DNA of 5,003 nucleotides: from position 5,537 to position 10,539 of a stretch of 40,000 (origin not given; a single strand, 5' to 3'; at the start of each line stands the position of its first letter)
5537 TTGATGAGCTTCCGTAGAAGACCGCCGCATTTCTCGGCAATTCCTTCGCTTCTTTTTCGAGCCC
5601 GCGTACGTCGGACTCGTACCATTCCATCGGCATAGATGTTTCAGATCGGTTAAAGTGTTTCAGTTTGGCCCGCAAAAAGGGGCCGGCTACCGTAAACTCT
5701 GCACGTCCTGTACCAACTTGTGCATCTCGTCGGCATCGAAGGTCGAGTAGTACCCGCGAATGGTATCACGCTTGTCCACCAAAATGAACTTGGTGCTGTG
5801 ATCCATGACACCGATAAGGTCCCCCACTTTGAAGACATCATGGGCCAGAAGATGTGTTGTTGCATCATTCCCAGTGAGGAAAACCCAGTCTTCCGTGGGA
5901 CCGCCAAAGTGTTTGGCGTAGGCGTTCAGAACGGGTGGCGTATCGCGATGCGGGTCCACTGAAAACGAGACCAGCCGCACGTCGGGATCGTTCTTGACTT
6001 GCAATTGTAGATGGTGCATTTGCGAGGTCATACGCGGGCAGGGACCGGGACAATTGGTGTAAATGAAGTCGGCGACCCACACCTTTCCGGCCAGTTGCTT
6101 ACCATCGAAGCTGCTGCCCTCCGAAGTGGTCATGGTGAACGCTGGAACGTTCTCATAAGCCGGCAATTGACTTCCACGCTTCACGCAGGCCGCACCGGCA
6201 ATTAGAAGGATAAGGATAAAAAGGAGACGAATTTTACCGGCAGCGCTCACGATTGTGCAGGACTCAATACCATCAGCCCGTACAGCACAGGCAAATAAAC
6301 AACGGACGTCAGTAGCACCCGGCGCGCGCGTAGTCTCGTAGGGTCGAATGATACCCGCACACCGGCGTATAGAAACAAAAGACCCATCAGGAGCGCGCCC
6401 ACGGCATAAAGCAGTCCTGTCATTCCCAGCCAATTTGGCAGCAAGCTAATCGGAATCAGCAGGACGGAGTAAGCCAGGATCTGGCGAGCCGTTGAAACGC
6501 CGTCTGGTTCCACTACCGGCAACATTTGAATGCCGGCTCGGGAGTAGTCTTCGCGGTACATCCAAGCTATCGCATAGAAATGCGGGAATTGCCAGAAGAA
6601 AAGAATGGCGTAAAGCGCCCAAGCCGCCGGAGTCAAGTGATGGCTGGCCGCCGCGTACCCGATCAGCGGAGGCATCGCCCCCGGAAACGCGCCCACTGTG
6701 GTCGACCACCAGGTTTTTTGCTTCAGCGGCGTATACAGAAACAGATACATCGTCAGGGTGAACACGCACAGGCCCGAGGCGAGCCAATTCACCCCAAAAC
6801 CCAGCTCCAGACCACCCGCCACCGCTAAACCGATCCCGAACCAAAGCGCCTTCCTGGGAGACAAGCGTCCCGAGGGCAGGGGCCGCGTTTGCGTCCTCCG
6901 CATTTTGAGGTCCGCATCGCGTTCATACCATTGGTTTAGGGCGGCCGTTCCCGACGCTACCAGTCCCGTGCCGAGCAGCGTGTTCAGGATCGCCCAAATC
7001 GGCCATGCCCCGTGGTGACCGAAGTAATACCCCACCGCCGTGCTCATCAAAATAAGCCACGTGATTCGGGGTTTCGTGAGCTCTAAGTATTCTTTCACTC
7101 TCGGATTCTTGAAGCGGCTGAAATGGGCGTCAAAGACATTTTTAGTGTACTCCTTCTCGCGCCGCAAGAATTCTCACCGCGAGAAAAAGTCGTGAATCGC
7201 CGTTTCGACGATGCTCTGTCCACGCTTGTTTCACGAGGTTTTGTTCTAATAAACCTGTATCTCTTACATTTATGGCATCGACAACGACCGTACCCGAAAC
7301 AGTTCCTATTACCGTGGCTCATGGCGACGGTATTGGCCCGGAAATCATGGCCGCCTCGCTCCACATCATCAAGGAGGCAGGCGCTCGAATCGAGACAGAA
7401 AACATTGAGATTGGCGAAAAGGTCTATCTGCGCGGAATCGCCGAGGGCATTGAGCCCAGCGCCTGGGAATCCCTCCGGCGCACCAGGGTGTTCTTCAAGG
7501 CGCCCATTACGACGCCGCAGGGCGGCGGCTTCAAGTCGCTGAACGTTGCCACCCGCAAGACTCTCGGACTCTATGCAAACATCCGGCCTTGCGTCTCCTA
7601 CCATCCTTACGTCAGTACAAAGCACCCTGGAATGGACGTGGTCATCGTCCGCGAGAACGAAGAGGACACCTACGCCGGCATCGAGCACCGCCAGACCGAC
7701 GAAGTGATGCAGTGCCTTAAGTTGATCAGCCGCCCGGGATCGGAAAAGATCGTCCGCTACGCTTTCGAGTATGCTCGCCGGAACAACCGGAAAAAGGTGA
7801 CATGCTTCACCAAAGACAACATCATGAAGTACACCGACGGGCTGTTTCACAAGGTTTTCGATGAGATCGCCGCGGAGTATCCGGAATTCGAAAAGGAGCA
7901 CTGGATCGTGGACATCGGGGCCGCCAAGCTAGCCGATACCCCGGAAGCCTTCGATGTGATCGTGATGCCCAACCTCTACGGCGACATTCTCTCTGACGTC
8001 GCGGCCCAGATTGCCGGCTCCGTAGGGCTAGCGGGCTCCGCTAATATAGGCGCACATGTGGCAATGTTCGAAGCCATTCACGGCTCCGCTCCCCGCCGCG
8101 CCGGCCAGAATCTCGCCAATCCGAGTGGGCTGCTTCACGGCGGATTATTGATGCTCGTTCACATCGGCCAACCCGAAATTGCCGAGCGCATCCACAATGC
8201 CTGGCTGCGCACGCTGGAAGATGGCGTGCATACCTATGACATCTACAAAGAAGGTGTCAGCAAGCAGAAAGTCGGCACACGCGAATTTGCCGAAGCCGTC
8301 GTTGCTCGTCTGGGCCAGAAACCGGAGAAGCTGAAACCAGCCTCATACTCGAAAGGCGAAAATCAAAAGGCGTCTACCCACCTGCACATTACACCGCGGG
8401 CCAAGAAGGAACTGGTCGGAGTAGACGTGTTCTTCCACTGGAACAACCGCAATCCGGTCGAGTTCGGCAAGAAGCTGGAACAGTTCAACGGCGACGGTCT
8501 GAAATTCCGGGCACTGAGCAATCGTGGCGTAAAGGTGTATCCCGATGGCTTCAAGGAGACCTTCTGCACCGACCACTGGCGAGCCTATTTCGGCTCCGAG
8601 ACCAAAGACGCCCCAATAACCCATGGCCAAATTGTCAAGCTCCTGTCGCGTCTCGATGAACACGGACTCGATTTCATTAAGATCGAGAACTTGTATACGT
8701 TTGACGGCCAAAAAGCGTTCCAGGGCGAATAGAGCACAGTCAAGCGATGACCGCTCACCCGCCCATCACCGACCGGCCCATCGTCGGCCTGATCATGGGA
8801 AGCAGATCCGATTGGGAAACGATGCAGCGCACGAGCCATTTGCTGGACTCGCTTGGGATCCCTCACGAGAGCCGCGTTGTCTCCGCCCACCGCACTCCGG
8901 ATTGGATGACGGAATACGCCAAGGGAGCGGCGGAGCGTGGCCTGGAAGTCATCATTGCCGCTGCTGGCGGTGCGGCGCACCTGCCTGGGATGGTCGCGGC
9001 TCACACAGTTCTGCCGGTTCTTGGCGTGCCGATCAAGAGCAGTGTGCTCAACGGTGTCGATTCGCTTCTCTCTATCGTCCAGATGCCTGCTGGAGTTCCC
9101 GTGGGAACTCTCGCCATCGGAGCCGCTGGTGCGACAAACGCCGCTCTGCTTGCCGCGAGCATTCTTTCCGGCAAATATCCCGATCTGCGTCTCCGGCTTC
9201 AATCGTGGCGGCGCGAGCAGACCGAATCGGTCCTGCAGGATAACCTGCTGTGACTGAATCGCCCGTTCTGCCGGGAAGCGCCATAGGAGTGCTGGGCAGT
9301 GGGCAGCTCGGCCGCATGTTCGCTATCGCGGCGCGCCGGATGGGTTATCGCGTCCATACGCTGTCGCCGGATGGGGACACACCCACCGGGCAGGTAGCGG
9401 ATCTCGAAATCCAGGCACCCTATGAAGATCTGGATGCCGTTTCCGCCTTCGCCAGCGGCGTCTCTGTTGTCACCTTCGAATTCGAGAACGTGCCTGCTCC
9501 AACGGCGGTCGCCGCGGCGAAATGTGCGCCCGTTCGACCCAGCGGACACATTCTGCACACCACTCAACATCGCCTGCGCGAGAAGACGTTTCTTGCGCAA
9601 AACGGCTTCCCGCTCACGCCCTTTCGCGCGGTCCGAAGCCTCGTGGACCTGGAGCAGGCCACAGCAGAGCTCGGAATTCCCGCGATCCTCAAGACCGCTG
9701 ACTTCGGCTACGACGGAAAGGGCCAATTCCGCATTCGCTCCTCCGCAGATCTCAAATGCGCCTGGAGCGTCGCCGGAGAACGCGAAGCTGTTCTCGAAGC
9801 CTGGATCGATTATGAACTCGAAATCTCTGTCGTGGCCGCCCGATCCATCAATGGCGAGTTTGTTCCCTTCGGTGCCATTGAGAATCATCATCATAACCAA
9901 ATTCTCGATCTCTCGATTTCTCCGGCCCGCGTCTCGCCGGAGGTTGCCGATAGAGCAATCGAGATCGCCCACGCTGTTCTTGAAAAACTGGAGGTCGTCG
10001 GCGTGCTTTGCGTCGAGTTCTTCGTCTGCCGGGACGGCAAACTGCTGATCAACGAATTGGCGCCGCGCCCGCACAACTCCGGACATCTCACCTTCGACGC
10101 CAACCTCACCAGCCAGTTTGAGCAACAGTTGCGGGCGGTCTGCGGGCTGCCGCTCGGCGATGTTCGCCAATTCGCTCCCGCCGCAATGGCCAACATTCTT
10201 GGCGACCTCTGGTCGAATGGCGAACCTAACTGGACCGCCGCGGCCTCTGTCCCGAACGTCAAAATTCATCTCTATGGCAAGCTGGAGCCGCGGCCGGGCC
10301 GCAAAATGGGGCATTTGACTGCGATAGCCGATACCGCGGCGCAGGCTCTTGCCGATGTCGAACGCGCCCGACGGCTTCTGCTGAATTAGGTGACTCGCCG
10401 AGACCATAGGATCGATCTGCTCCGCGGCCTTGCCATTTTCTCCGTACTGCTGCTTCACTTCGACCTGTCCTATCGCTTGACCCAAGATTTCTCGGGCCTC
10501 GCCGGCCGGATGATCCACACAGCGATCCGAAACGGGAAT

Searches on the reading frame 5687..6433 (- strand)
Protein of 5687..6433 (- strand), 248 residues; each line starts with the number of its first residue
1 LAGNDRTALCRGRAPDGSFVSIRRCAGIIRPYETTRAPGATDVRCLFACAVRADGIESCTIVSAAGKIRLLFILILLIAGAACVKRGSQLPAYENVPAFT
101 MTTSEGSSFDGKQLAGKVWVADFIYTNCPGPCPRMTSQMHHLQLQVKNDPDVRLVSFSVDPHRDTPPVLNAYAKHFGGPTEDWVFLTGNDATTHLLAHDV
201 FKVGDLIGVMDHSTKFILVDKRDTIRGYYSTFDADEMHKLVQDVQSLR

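Call 91: search_protein_families(library=pfam, proteins=[window:5687-6433:-], max_evalue=0.00001)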
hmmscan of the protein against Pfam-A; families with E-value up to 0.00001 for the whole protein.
window:5687-6433:- (248 aa): 1 family
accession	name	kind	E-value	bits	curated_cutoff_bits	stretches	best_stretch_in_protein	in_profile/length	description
PF02630.20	SCO1-SenC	-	1.2e-23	84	22.8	1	98-223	3-132/134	SCO1/SenC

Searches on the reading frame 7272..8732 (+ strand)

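Call 91: search_protein_families(library=pfam, proteins=[window:7272-8732:+], max_evalue=0.00001)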
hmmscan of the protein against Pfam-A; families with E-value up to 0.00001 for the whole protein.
window:7272-8732:+ (486 aa): 2 families
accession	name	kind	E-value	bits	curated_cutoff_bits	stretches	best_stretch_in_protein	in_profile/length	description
PF00180.25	Iso_dh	-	4.4e-89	299.6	27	1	13-343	2-348/348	Isocitrate/isopropylmalate dehydrogenase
PF18324.6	Isocitrate_DH_C_bact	-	2e-38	131.3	25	1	379-484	1-105/110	Bacterial isocitrate dehydrogenase, C-terminal domain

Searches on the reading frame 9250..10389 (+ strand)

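Call 91: search_protein_families(library=pfam, proteins=[window:9250-10389:+], max_evalue=0.00001)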
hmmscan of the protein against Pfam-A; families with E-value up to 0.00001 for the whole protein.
window:9250-10389:+ (379 aa): 4 families
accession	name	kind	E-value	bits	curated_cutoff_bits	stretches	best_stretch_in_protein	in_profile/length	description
PF02222.28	ATP-grasp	-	6.5e-55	186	27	1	114-290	2-179/179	ATP-grasp domain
PF22660.2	RS_preATP-grasp-like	-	2.4e-27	95.6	27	1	11-106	3-98/98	Ribonucleotide synthetase preATP-grasp domain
PF17769.7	PurK_C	-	5.9e-20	71.2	22.6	1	311-367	1-54/56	Phosphoribosylaminoimidazole carboxylase C-terminal domain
PF07478.18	Dala_Dala_lig_C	-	2.8e-06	27.4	24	1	117-274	4-176/204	D-ala D-ala ligase C-terminus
